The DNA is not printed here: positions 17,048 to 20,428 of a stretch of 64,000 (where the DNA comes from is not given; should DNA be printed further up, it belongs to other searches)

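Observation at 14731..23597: Wsp-like chemosensory pathway wired to a diguanylate cyclase, with a hemerythrin-domain chemoreceptor as input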

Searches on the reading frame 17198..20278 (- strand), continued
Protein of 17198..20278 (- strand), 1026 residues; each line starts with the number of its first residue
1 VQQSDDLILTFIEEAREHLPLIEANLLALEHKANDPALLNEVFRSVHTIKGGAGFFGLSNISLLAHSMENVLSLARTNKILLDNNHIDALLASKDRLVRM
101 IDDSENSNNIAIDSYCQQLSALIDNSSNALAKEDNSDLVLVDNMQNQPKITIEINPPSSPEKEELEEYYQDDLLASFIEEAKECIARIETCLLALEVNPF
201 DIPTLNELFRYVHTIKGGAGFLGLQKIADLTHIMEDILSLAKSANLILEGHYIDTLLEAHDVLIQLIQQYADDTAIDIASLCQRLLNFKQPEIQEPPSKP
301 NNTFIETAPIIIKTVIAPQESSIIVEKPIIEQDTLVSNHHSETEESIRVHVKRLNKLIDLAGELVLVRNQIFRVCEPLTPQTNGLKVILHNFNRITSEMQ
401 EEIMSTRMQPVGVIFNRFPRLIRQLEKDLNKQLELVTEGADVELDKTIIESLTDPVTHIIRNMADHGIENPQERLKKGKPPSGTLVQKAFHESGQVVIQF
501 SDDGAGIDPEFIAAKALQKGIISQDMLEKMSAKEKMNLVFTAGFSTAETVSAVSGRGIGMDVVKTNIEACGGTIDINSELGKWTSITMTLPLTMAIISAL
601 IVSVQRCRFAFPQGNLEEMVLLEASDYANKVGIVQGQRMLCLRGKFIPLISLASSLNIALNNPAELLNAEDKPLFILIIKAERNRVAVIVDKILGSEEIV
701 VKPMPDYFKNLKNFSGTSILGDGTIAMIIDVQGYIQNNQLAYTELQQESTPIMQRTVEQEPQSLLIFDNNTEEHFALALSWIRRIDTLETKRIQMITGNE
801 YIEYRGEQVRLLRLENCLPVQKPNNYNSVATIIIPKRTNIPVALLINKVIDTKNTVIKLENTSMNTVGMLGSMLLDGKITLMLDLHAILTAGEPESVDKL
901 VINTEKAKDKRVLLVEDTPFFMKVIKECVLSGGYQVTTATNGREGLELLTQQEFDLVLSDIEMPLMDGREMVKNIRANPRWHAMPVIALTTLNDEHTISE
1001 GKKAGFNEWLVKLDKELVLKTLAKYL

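Call 33: get_annotated_region(hit=H1, flank=7000)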
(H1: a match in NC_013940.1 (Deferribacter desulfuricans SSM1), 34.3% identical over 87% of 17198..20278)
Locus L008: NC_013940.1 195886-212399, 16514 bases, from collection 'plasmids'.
description: Deferribacter desulfuricans SSM1 megaplasmid pDF308, complete sequence
organism: Deferribacter desulfuricans SSM1 (NCBI taxid 639282)
taxonomy: Bacteria; Deferribacterota; Deferribacteres; Deferribacterales; Deferribacteraceae; Deferribacter; Deferribacter desulfuricans; Deferribacter desulfuricans SSM1
host: -; source: -; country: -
typing (MOB-suite, as given by PLSDB): non-mobilizable; replicon rep_cluster_145; mating-pair formation MPF_I
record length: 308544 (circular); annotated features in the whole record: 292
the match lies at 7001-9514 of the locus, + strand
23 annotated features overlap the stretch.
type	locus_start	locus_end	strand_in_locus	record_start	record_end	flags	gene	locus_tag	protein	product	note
CDS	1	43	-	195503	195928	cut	tnpA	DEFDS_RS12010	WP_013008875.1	IS200/IS605 family transposase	-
CDS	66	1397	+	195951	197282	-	-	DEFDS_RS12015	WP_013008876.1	RNA-guided endonuclease TnpB family protein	-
CDS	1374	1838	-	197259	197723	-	-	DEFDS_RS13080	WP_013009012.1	hypothetical protein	-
CDS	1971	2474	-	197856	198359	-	-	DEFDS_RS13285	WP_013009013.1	helix-turn-helix domain-containing protein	-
CDS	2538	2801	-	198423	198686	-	-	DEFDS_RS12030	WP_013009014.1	helix-turn-helix domain-containing protein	-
CDS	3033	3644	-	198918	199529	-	-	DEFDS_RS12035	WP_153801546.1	hypothetical protein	-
CDS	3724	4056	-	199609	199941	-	-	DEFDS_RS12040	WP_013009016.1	STAS domain-containing protein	-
CDS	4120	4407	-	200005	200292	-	-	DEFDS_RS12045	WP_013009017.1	hypothetical protein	-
CDS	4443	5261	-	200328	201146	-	-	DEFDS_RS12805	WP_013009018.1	chemotaxis protein CheW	GO:0006935 - chemotaxis [Evidence IEA]; GO:0007165 - signal transduction [Evidence IEA]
CDS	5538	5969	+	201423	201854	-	-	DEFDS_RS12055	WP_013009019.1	hypothetical protein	-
CDS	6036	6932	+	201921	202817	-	-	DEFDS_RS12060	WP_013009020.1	chemotaxis protein CheW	GO:0006935 - chemotaxis [Evidence IEA]; GO:0007165 - signal transduction [Evidence IEA]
CDS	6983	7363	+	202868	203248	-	-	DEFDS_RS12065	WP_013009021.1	response regulator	GO:0000160 - phosphorelay signal transduction system [Evidence IEA]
CDS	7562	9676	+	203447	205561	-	-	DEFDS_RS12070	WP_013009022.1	chemotaxis protein CheW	GO:0006935 - chemotaxis [Evidence IEA]; GO:0007165 - signal transduction [Evidence IEA]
CDS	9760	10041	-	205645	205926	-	-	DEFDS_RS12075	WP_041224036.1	hypothetical protein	-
CDS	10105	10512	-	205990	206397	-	-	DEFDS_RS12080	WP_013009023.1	YkvA family protein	-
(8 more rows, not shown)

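Call 40: get_annotated_region(hit=H12, flank=6000)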
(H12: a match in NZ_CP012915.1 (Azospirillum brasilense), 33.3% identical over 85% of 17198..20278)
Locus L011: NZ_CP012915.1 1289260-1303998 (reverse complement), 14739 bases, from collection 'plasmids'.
description: Azospirillum brasilense strain Sp 7 plasmid ABSP7_p1, complete sequence
organism: Azospirillum brasilense (NCBI taxid 192)
taxonomy: Bacteria; Pseudomonadota; Alphaproteobacteria; Rhodospirillales; Azospirillaceae; Azospirillum; Azospirillum brasilense
host: -; source: Digitaria eriantha,microbe,root; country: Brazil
typing (MOB-suite, as given by PLSDB): non-mobilizable; replicon rep_cluster_622
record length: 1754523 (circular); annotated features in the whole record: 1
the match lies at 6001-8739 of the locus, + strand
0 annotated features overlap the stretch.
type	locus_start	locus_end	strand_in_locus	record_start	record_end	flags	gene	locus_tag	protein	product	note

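Call 41: get_annotated_region(hit=H23, flank=3000)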
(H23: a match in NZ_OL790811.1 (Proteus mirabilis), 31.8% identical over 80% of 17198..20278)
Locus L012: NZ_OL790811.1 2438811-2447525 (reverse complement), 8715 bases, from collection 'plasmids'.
description: Proteus mirabilis strain H63 plasmid unnamed, complete sequence
organism: Proteus mirabilis (NCBI taxid 584)
taxonomy: Bacteria; Pseudomonadota; Gammaproteobacteria; Enterobacterales; Morganellaceae; Proteus; Proteus mirabilis
host: -; source: -; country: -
typing (MOB-suite, as given by PLSDB): mobilizable; relaxase MOBP
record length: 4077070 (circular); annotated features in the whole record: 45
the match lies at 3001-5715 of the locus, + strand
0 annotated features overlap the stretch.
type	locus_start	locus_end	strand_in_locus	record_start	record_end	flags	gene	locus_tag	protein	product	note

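Call 42: get_annotated_region(hit=H17, flank=6000)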
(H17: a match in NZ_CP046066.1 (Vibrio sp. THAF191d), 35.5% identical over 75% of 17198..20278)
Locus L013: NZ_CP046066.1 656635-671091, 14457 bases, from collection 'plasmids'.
description: Vibrio sp. THAF191d plasmid pTHAF191d_b, complete sequence
organism: Vibrio sp. THAF191d (NCBI taxid 2661922)
taxonomy: Bacteria; Pseudomonadota; Gammaproteobacteria; Vibrionales; Vibrionaceae; Vibrio; Vibrio sp. THAF191d
host: -; source: pure culture,Surface of a polyethylene microplastic particle present in tank 6 of a marine aquarium ...; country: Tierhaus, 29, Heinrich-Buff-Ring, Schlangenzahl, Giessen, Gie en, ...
typing (MOB-suite, as given by PLSDB): non-mobilizable
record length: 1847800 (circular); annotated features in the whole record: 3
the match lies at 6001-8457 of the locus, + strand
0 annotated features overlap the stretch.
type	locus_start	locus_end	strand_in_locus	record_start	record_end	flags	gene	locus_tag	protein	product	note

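Call 43: get_annotated_region(hit=H34, flank=6000)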
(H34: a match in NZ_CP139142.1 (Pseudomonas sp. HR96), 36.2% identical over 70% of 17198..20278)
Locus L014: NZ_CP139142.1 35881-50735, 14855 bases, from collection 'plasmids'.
description: Pseudomonas sp. HR96 plasmid unnamed, complete sequence
organism: Pseudomonas sp. HR96 (NCBI taxid 1027966)
taxonomy: Bacteria; Pseudomonadota; Gammaproteobacteria; Pseudomonadales; Pseudomonadaceae; Pseudomonas; Pseudomonas sp. HR96
host: -; source: single cell,Flower of Prunus persica; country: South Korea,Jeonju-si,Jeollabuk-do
typing (MOB-suite, as given by PLSDB): non-mobilizable
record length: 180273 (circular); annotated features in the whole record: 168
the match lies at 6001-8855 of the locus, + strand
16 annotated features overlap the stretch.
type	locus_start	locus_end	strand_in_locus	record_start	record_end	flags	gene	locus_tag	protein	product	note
CDS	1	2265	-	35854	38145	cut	-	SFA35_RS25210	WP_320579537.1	ATP-binding protein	-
CDS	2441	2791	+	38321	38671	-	-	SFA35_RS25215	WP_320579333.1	hypothetical protein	-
CDS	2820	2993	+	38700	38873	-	-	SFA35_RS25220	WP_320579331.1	hypothetical protein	-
CDS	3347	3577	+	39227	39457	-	-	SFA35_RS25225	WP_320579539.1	response regulator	GO:0000160 - phosphorelay signal transduction system [Evidence IEA]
CDS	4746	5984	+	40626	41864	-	-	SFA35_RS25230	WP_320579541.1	methyl-accepting chemotaxis protein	GO:0007165 - signal transduction [Evidence IEA]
CDS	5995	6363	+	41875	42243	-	-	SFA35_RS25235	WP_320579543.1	response regulator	-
CDS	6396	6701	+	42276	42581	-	-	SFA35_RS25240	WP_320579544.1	STAS domain-containing protein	-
CDS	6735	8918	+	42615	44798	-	-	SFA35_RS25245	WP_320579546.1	chemotaxis protein CheA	GO:0006935 - chemotaxis [Evidence IEA]; GO:0007165 - signal transduction [Evidence IEA]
CDS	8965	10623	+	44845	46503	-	-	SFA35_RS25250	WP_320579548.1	methyl-accepting chemotaxis protein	GO:0007165 - signal transduction [Evidence IEA]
CDS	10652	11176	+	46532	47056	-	-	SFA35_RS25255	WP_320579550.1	chemotaxis protein CheW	GO:0006935 - chemotaxis [Evidence IEA]; GO:0007165 - signal transduction [Evidence IEA]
CDS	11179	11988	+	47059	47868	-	-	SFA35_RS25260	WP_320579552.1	protein-glutamate O-methyltransferase CheR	GO:0032259 - methylation [Evidence IEA]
CDS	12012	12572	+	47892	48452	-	-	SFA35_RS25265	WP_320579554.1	chemotaxis protein CheD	-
CDS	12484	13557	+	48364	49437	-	-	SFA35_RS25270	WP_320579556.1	chemotaxis response regulator protein-glutamate methylesterase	GO:0006935 - chemotaxis [Evidence IEA]; GO:0018277 - protein deamination [Evidence IEA]; GO:0006482 - protein ...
CDS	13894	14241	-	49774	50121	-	-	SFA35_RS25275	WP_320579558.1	type II toxin-antitoxin system VapC family toxin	-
CDS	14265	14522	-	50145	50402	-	-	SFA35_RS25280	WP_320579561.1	type II toxin-antitoxin system Phd/YefM family antitoxin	-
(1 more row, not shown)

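Call 44: get_annotated_region(hit=H15, flank=6000)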
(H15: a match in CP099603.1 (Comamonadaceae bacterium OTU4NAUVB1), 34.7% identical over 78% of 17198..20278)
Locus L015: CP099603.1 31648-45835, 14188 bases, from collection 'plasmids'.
description: Comamonadaceae bacterium OTU4NAUVB1 plasmid unnamed1, complete sequence
organism: Comamonadaceae bacterium OTU4NAUVB1 (NCBI taxid 2952996)
taxonomy: Bacteria; Pseudomonadota; Betaproteobacteria; Burkholderiales; Comamonadaceae; ; Comamonadaceae bacterium OTU4NAUVB1
host: -; source: Arabidopsis thaliana,pure culture,leaf; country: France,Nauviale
typing (MOB-suite, as given by PLSDB): non-mobilizable
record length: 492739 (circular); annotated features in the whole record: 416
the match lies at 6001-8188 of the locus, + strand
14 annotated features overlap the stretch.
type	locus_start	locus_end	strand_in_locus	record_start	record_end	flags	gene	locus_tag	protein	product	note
CDS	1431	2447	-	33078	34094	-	-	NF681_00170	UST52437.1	AraC family transcriptional regulator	-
CDS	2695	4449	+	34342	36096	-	-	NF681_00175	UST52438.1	methyl-accepting chemotaxis protein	-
CDS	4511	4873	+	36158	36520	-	-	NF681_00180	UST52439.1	response regulator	-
CDS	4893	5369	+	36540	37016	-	-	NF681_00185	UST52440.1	hypothetical protein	-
CDS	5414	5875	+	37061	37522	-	-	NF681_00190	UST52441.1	hypothetical protein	-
CDS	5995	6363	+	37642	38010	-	-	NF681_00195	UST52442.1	response regulator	-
CDS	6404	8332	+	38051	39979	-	-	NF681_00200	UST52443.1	chemotaxis protein CheW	-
CDS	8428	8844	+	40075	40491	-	-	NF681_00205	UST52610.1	chemotaxis protein CheW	-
CDS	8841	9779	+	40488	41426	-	-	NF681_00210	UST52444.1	chemotaxis protein CheR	-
CDS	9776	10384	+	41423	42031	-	cheD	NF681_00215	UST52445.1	chemoreceptor glutamine deamidase CheD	-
CDS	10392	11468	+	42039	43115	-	-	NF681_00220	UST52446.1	chemotaxis response regulator protein-glutamate methylesterase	-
CDS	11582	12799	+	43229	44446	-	-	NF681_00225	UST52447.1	EAL domain-containing protein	-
CDS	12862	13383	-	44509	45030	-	-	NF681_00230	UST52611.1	LysR family transcriptional regulator substrate-binding protein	-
CDS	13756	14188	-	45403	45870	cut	-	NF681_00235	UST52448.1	Lrp/AsnC ligand binding domain-containing protein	-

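Call 52: find_related_loci(query=A1, collection=genome_contigs, flank=10000)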
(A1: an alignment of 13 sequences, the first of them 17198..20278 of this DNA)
Query A1 (1026 aa) in genome_contigs; peptide patterns used: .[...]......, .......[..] (x = any residue, [..] = any of these).
599 stretches matched a pattern (row limit reached: there are more); 570 encode a relative of the query (tblastn E <= 1e-3); the best 80 are kept; 80 distinct loci.
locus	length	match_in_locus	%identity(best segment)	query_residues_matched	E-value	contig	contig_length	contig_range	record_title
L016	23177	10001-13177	70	4-1025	0e+0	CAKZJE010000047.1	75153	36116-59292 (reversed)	MAG TPA_asm: uncultured Methylomonas sp. isolate ERR2114805_bin.24_CONCOCT_v1.1_MAG genome assembly, contig: ERZ1034363.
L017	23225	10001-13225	43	1-1026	0e+0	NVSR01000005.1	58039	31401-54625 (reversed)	MAG: SAR324 cluster bacterium isolate NORP136 Contig_source1382A_1434, whole genome shotgun sequence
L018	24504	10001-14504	40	5-1026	0e+0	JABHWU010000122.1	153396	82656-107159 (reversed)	MAG: Deltaproteobacteria bacterium isolate SI047_bin2 k141_497545, whole genome shotgun sequence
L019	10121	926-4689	38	1-1026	5e-179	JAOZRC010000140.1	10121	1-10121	MAG: Desulfobacterales bacterium isolate GMC6.concoct.177_sub GMC6_7840_length_10121_cov_13.068846, whole genome shotgun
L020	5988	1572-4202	36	53-1026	9e-172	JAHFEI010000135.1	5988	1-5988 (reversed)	MAG: Nitrospinales bacterium isolate nzgw265 NODE_43537_length_5989_cov_2.920075, whole genome shotgun sequence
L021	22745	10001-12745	35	1-1026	2e-163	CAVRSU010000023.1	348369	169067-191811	MAG: uncultured delta proteobacterium isolate MFD01476.bin.2.97 genome assembly, contig: contig_20069, whole genome shot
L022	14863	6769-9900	32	6-1023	5e-168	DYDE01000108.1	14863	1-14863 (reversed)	MAG TPA_asm: Marinifilum sp. isolate IMS_BF NODE_912_length_14867_cov_5.50709, whole genome shotgun sequence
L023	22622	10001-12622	35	5-1026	7e-160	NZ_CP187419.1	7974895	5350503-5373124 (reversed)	Anatilimnocola sp. NA78 chromosome, complete genome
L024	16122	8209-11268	32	6-1020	1e-157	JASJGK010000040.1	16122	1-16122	MAG: SAR324 cluster bacterium isolate ChS5.bin.62 ChesSed_k141_875397, whole genome shotgun sequence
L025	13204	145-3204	40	6-1026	3e-155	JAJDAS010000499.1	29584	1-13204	MAG: Nitrospinia bacterium isolate OFTM173 OFTM173_498, whole genome shotgun sequence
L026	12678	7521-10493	37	1-1026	3e-152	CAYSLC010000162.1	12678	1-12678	MAG TPA_asm: uncultured Desulfobacteraceae bacterium isolate binchicken_co15_57 genome assembly, contig: NODE_3342_lengt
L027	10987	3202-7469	38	4-1019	2e-152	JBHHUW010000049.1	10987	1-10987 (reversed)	MAG: Thermodesulfobacteriota bacterium isolate S.5.sp1_bin.25 NODE_2126_length_10987_cov_10.251738, whole genome shotgun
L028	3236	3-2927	37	49-1024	1e-160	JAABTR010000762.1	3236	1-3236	MAG: Deltaproteobacteria bacterium isolate S24.Bin071 Scaffold_473, whole genome shotgun sequence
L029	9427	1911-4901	37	6-1026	5e-151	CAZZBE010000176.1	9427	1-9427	MAG TPA_asm: uncultured Desulfobacteraceae bacterium isolate binchicken_co8_367 genome assembly, contig: NODE_14118_leng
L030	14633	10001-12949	39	1-1026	4e-151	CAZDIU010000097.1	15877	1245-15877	MAG TPA_asm: uncultured Desulfobacterales bacterium isolate binchicken_co168_310 genome assembly, contig: NODE_6433_leng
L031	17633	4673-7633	37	5-1026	1e-150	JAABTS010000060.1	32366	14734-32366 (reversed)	MAG: Desulfobacteraceae bacterium isolate S24.Bin080 Scaffold_57, whole genome shotgun sequence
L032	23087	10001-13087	40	1-1026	3e-151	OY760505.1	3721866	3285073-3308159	MAG: Candidatus Delongbacteria bacterium isolate e048cef4-8537-4b4e-84e6-a717ce783c17 genome assembly, chromosome: 1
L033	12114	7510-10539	38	4-1016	7e-150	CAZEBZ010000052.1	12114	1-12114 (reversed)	MAG TPA_asm: uncultured Thermodesulfobacteriota bacterium isolate SRP216583_co1_91 genome assembly, contig: NODE_4919_le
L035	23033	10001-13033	39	6-1026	2e-148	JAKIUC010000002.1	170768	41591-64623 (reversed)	MAG: Melioribacteraceae bacterium isolate D96SM.bin.9 NODE_22_length_170768_cov_5.630259, whole genome shotgun sequence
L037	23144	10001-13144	38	11-1026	2e-148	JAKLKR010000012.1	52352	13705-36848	MAG: Planctomycetota bacterium isolate MAG.349 MAG.349-NODE_12_length_52352_cov_4.849909, whole genome shotgun sequence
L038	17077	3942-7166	39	1-1026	3e-148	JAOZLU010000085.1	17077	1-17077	MAG: Desulfobacterales bacterium isolate GMC2_bin_2_sub GMC2_502_length_17077_cov_45.920632, whole genome shotgun sequen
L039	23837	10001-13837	38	11-1026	3e-147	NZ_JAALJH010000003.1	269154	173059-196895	Aquisphaera insulae strain JC669 3, whole genome shotgun sequence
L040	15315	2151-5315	38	7-1026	2e-146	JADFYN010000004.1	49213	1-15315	MAG: Deltaproteobacteria bacterium isolate nDJH8bin5 nDJH8_bin5_NODE_4_length_49213_cov_2.396488, whole genome shotgun s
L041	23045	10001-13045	33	7-1026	2e-172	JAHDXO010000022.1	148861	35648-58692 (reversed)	MAG: Pirellulaceae bacterium isolate PLA7 NODE_350_length_148861_cov_10.014334, whole genome shotgun sequence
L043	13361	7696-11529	37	7-1026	6e-145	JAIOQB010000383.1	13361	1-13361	MAG: Planctomycetia bacterium isolate LakeFargette_0920_ALND_MAG_62_14 LacPavin_0920_ALND_scaffold_514527, whole genome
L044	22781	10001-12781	32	5-1026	2e-144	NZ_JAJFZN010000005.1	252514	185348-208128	Sneathiella sp. HT1-7 HT1-7_5, whole genome shotgun sequence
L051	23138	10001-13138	36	1-1022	2e-146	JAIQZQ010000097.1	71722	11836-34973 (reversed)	MAG: Candidatus Anammoxibacter sp. isolate OFTM214 OFTM214_96, whole genome shotgun sequence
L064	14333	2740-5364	33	5-1026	4e-141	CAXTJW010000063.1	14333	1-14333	MAG TPA_asm: uncultured Acetobacteraceae bacterium isolate public_SRR11456919_metawrap_bin.11 genome assembly, contig: p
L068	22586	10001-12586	33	5-1026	7e-141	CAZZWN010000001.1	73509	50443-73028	MAG: uncultured Acetobacteraceae bacterium isolate Brown_J.bin.4 genome assembly, contig: NODE_12_length_73509_cov_8.607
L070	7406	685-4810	36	3-1026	3e-140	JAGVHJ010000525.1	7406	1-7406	MAG: Desulfobacterales bacterium isolate DeMMO2_31 c_000000003248, whole genome shotgun sequence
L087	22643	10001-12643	31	5-1026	4e-138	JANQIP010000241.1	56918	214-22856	MAG: Xanthobacteraceae bacterium isolate PL24a_bin.59 k99_6933933, whole genome shotgun sequence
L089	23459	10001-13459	38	5-1026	1e-137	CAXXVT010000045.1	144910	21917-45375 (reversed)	MAG: Opitutales bacterium isolate 410b8f2b-6cbb-4c8a-be29-a4919bf524a0 genome assembly, contig: contig_45, whole genome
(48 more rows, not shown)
